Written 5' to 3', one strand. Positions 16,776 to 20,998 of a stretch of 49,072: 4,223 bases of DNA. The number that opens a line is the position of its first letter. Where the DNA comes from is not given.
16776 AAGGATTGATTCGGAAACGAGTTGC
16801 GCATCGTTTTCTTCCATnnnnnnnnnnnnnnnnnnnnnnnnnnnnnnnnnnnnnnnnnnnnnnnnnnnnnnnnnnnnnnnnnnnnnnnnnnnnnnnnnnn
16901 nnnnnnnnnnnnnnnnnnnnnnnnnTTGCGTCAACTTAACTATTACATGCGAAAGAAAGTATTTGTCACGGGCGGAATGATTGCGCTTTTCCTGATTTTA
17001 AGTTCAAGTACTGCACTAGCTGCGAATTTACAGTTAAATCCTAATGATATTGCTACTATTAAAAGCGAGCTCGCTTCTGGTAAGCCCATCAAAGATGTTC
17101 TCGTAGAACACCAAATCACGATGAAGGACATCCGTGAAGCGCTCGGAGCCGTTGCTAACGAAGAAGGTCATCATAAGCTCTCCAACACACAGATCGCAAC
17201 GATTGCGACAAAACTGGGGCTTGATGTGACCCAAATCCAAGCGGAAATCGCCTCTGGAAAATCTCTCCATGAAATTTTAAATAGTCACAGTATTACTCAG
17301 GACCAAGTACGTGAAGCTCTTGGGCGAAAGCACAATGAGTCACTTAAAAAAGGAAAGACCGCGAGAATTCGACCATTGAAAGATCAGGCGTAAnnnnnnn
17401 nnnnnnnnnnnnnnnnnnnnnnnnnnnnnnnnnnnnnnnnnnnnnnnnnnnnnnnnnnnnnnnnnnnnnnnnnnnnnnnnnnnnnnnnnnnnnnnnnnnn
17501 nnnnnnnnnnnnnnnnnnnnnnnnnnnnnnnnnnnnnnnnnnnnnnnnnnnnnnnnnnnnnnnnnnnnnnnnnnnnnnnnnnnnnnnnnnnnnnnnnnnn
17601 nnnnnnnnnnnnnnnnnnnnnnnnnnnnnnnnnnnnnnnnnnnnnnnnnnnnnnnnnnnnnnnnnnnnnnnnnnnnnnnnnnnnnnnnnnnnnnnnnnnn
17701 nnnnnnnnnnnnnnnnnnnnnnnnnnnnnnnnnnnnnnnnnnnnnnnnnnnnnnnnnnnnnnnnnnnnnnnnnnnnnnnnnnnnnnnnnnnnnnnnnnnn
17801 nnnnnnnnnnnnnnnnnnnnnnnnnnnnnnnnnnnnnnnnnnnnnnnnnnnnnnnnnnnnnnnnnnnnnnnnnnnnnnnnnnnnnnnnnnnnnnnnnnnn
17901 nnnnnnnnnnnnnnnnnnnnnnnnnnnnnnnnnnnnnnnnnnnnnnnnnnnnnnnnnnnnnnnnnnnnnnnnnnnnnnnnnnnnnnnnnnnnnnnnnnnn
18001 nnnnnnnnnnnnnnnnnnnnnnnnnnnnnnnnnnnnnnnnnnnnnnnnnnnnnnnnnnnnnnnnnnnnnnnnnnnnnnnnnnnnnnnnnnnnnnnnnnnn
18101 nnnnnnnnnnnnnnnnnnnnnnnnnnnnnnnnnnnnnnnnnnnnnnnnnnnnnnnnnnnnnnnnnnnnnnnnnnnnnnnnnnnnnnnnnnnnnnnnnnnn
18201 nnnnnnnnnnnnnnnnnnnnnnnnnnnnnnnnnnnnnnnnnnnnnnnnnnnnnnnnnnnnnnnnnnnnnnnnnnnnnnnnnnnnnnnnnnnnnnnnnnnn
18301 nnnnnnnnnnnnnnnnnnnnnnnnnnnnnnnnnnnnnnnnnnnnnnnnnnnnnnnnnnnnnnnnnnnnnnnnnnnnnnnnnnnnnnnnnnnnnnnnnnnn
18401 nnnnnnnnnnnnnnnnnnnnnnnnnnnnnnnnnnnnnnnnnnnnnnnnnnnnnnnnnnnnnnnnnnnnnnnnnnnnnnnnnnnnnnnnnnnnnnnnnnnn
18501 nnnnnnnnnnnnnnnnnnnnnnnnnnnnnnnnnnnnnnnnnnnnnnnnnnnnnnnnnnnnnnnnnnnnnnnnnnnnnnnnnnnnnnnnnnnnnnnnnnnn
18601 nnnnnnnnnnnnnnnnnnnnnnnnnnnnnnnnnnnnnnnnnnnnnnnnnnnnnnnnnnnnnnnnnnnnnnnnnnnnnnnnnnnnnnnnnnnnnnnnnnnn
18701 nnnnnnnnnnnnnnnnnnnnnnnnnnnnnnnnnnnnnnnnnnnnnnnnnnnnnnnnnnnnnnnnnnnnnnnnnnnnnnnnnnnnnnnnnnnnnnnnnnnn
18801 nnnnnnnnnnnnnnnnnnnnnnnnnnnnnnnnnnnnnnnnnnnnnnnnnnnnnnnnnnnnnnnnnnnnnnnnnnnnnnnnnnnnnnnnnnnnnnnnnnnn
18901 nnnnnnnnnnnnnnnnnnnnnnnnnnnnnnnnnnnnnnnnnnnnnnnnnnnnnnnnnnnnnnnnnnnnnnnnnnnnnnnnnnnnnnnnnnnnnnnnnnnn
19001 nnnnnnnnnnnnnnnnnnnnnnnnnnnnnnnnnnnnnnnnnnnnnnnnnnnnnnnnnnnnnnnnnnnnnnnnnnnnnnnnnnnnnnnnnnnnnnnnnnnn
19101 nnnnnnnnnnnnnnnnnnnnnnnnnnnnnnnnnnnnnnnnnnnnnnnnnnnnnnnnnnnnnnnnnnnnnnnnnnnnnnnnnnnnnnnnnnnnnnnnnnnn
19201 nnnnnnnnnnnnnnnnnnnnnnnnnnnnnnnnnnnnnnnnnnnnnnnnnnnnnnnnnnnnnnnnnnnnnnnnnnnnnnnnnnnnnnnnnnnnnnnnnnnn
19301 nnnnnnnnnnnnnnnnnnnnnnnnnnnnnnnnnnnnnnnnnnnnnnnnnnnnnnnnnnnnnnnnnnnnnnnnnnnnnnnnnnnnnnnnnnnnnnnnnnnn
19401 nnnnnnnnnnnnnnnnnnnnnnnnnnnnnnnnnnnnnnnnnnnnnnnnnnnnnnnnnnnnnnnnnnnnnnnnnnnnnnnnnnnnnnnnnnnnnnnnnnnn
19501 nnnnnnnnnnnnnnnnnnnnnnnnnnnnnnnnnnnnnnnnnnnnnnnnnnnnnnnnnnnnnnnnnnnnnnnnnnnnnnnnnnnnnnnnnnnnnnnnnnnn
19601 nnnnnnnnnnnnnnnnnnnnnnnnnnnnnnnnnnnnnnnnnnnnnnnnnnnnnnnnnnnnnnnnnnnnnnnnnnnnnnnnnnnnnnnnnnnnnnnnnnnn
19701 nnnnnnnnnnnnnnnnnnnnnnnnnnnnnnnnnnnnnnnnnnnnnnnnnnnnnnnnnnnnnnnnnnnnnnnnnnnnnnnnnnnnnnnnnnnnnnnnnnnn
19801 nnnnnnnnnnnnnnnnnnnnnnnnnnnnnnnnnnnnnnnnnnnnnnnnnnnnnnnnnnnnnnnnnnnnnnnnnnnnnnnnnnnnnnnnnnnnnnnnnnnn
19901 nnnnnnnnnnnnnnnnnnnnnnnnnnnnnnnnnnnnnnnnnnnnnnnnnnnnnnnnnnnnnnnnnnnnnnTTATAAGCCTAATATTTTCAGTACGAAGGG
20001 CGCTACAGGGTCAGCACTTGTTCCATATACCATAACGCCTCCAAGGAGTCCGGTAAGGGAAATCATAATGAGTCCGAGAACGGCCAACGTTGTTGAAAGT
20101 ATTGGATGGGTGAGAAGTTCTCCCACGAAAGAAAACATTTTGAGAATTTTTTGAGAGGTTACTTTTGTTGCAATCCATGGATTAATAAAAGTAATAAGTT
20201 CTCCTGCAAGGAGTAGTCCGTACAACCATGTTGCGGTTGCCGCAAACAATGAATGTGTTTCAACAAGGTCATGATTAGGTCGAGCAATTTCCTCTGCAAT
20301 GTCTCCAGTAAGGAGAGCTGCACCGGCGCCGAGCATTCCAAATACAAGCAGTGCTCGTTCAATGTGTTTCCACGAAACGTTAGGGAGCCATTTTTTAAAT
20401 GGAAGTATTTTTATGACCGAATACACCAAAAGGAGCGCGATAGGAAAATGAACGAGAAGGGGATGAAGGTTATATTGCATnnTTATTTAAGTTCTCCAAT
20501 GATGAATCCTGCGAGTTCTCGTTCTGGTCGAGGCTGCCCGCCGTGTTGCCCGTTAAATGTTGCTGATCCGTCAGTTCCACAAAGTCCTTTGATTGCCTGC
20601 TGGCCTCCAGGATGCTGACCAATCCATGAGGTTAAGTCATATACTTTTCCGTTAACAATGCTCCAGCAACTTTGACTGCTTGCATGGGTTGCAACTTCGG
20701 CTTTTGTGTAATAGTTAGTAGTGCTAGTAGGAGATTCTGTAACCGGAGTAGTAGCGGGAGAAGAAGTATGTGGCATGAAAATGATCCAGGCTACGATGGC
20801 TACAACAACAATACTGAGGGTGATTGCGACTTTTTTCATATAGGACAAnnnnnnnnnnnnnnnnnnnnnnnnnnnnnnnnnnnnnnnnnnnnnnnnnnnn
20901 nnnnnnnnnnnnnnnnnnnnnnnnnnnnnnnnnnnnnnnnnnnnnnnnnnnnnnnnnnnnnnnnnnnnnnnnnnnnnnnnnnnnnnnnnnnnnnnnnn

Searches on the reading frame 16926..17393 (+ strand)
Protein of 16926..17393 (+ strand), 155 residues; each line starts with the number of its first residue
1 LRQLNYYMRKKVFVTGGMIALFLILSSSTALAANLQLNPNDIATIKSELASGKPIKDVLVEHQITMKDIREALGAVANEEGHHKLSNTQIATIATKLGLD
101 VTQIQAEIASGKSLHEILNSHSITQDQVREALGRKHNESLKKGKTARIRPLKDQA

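Call 73: search_protein_families(library=pfam, proteins=[window:16926-17393:+], max_evalue=0.00001)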
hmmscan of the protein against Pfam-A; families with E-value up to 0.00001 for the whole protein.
window:16926-17393:+ (155 aa): 1 family
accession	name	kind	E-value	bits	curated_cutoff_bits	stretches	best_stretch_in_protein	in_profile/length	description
PF04255.20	DUF433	-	2.1e-07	31.1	23.6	0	99-132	19-53/56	Protein of unknown function (DUF433)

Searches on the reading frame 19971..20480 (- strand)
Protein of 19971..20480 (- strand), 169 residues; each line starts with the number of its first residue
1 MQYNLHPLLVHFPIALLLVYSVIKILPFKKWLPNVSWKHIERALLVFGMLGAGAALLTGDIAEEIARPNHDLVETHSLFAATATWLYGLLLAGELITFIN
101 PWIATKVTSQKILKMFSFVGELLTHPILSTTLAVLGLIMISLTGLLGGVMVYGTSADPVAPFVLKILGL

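Call 74: search_protein_families(library=pfam, proteins=[window:19971-20480:-], max_evalue=0.00001)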
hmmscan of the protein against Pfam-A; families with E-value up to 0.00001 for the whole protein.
window:19971-20480:- (169 aa): 1 family
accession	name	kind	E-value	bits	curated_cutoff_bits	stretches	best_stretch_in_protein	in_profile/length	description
PF09990.14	DUF2231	-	4.7e-06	27.2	26.4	0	4-153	3-132/139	Predicted membrane protein (DUF2231)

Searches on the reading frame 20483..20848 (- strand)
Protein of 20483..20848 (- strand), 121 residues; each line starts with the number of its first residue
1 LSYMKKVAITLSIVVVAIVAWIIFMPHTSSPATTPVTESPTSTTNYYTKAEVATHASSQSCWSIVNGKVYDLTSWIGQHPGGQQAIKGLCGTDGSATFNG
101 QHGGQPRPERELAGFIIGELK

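Call 74: search_protein_families(library=pfam, proteins=[window:20483-20848:-], max_evalue=0.00001)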
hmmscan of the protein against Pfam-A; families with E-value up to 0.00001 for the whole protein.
window:20483-20848:- (121 aa): 1 family
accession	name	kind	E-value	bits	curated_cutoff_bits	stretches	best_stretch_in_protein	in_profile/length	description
PF00173.33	Cyt-b5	-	1.5e-18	67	23.7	1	48-120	1-73/74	Cytochrome b5-like Heme/Steroid binding domain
